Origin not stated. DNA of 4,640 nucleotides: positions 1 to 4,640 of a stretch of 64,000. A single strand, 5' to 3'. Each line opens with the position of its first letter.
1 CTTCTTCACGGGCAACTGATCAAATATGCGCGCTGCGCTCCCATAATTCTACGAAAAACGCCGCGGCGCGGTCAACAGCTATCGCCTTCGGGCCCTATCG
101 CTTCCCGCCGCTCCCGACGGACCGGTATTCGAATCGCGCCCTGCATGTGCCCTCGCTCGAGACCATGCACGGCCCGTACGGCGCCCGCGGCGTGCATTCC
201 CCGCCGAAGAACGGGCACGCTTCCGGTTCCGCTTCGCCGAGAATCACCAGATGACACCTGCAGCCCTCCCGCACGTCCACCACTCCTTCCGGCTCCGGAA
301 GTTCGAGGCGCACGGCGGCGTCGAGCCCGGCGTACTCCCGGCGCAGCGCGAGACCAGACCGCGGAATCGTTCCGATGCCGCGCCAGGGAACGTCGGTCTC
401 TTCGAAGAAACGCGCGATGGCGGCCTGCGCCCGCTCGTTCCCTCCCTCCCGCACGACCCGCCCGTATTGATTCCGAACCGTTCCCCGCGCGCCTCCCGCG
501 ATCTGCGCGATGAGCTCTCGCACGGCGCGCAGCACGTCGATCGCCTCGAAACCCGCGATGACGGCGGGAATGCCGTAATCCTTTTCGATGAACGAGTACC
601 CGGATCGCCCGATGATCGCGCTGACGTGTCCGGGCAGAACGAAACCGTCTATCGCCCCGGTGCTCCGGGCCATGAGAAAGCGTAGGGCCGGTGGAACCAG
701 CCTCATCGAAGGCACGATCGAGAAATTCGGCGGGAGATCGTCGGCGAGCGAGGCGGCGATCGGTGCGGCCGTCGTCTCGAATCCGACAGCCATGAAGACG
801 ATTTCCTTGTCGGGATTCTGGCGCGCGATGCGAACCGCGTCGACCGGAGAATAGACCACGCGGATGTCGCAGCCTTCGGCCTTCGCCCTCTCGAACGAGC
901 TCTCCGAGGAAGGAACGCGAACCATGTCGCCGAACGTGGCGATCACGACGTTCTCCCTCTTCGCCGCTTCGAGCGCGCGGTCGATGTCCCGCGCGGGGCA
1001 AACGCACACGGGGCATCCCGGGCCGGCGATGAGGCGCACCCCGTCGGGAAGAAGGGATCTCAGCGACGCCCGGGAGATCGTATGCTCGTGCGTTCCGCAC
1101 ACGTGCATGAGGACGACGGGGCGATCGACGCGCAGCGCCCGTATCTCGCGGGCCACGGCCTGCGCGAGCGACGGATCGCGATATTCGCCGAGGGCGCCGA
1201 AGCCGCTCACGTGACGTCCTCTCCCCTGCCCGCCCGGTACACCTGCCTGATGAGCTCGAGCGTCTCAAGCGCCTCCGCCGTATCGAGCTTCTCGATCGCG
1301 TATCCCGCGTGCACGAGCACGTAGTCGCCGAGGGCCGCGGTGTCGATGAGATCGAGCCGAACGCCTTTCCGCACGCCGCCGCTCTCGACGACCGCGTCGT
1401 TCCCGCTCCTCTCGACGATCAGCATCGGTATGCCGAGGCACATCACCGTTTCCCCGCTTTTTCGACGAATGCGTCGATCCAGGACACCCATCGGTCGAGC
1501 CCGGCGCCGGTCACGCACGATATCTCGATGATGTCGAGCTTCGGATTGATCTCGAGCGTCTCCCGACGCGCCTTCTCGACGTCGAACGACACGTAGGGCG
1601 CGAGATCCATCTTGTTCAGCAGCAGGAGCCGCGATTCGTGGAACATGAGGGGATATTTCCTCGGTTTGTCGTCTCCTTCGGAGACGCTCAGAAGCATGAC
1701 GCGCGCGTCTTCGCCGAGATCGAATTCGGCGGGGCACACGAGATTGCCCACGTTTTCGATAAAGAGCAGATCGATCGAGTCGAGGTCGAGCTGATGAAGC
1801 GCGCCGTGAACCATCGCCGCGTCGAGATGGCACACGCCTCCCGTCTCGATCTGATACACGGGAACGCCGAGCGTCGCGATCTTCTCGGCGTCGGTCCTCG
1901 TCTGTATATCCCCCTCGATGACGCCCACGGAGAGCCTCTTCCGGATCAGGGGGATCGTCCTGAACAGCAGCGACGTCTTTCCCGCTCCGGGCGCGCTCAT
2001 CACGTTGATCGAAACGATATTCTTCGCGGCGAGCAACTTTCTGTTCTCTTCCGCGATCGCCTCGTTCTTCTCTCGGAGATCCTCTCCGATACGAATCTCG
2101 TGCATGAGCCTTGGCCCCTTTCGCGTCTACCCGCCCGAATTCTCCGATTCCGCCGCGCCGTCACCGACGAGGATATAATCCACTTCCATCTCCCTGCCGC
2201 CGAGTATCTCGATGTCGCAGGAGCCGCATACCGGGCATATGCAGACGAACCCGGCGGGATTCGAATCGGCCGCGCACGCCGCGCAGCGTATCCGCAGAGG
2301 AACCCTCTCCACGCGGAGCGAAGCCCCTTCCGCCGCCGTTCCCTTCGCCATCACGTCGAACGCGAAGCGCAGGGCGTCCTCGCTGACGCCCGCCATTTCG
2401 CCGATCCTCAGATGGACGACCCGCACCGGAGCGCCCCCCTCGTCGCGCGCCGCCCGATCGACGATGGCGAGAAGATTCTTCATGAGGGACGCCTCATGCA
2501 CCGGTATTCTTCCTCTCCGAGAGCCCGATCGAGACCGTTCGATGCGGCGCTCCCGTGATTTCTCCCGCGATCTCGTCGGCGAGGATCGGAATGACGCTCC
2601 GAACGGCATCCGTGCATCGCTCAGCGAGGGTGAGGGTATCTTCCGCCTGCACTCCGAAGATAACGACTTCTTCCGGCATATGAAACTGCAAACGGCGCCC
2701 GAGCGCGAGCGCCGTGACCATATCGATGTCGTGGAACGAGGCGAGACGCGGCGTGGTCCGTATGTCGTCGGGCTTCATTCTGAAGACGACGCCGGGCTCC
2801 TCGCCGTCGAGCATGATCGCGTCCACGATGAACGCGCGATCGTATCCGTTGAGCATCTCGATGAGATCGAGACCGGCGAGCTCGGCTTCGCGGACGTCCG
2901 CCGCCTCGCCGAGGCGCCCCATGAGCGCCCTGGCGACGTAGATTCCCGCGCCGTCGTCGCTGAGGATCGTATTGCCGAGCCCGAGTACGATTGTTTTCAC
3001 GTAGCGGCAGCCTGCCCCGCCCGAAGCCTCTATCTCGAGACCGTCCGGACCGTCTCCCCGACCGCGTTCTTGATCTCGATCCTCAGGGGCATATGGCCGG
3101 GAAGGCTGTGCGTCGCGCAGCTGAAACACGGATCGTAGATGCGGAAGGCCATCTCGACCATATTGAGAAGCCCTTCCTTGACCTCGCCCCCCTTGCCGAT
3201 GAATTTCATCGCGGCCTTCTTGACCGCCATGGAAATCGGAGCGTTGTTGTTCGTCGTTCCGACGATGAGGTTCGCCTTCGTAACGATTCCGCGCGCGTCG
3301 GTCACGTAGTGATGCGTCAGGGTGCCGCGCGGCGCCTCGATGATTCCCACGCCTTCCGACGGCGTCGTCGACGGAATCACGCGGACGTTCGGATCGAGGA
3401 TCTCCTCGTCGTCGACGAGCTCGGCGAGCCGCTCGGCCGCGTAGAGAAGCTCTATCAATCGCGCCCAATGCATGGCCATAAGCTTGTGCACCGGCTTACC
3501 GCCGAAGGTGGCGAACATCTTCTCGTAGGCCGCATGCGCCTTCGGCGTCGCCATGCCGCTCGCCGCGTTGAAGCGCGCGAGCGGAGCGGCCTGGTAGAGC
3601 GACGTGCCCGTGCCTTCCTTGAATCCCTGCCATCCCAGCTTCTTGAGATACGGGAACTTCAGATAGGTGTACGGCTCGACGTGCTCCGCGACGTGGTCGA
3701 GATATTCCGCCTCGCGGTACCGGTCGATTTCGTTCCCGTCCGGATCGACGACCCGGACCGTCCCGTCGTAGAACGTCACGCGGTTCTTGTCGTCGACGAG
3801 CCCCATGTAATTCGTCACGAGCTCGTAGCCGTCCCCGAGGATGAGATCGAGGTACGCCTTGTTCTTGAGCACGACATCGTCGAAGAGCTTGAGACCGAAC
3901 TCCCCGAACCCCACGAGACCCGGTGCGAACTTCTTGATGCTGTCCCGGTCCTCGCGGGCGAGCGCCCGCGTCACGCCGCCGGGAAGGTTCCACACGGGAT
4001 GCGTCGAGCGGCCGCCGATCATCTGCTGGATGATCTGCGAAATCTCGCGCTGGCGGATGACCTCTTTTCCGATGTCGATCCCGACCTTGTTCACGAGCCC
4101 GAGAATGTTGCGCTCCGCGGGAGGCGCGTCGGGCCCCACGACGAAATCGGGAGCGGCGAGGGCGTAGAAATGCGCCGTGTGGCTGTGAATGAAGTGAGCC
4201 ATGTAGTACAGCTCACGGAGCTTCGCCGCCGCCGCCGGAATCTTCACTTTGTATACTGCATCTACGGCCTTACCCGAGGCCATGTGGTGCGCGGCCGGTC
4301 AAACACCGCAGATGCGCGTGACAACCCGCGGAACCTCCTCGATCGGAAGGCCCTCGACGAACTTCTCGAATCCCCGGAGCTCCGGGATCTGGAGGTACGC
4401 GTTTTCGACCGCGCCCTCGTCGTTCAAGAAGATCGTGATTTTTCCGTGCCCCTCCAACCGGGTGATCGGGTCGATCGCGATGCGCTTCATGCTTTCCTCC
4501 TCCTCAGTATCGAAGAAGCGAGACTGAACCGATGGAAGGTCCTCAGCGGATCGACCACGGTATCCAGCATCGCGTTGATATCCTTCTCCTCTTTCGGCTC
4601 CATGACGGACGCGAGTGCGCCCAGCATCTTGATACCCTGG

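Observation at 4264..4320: In-frame UGA at the second cysteine of the N-terminal Ni motif (RxCGxC) of the [NiFe] hydrogenase large subunit: candidate selenocysteine at a non-canonical ligand position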

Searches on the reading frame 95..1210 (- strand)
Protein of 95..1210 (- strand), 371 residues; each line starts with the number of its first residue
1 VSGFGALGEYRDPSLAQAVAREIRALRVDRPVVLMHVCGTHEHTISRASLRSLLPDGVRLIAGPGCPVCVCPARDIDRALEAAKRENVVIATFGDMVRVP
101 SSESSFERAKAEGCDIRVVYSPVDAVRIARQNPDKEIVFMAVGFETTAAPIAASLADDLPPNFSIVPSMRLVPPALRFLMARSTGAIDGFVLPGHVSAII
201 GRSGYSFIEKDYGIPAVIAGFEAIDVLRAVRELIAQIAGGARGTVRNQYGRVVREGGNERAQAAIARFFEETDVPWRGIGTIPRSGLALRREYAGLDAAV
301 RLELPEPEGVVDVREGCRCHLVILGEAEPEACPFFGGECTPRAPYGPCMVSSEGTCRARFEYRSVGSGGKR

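Call 6: search_protein_families(library=pfam, proteins=[window:95-1210:-])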
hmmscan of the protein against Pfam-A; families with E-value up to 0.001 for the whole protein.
window:95-1210:- (371 aa): 1 family
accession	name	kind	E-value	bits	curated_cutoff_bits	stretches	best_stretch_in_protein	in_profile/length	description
PF01924.21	HypD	-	5e-134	447.3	25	1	15-363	2-351/351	Hydrogenase formation hypA family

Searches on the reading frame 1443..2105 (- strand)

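Call 6: search_protein_families(library=pfam, proteins=[window:1443-2105:-])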
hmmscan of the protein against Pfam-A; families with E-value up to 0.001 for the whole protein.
window:1443-2105:- (220 aa): 1 family
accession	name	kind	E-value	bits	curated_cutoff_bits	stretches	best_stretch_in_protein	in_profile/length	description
PF02492.25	cobW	-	1.2e-23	84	20.7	1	34-193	4-179/180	CobW/HypB/UreG, nucleotide-binding domain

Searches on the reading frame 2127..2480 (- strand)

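Call 6: search_protein_families(library=pfam, proteins=[window:2127-2480:-])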
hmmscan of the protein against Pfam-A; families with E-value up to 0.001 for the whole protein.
window:2127-2480:- (117 aa): 1 family
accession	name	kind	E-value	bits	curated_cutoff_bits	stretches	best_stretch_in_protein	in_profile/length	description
PF01155.25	HypA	-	3.1e-26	92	28.9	1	2-103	9-110/112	Hydrogenase/urease nickel incorporation, metallochaperone, hypA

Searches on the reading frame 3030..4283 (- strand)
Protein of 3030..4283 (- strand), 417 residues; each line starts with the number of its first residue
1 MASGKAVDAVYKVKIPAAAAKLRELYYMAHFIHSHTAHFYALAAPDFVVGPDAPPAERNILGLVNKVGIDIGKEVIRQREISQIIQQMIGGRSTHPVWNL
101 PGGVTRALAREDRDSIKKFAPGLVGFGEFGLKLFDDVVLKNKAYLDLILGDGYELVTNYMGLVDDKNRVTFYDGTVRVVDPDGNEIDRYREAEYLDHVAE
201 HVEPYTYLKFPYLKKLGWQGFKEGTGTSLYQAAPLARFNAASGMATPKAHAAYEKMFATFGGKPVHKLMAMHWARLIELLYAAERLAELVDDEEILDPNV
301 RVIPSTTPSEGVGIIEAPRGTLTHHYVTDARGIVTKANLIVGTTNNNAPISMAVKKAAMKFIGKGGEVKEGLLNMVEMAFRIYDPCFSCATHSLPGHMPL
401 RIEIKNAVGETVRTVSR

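Call 43: find_encoding_contigs(protein=window:3030-4283:-, flank=10000, max_places=6)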
Protein window:3030-4283:- (417 aa): no gene with exactly this product is on record in the collection.

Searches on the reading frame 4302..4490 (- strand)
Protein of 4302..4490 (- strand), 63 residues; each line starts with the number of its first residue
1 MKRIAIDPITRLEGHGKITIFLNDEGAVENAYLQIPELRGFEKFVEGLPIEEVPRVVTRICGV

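Call 62: search_protein_representatives(protein=window:4302-4490:-)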
Query: 63 residues. Proteins with E-value up to 0.001 (for the whole library): 1065; up to 1e-10: 530; up to 1e-30: 0. The best 150 are listed.
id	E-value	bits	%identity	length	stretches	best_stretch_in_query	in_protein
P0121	3.2e-27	109.3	81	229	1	1-63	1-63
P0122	1.0e-26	107.7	81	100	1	2-63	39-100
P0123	1.7e-26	107.0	83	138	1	1-63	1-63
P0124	3.2e-26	106.2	79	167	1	1-63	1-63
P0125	3.4e-26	106.1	81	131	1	2-63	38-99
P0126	1.3e-25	104.3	78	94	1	1-63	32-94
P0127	2.5e-25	103.3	78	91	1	1-63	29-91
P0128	4.5e-25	102.5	79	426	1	3-63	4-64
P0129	7.7e-25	101.8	77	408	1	2-63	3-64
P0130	1.2e-24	101.2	78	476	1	1-63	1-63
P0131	2.8e-24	100.0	79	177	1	2-63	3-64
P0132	3.0e-24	99.9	78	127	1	1-63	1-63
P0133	4.9e-24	99.3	78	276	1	1-63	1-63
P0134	4.9e-24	99.3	74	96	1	1-62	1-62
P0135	9.1e-24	98.4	76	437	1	1-63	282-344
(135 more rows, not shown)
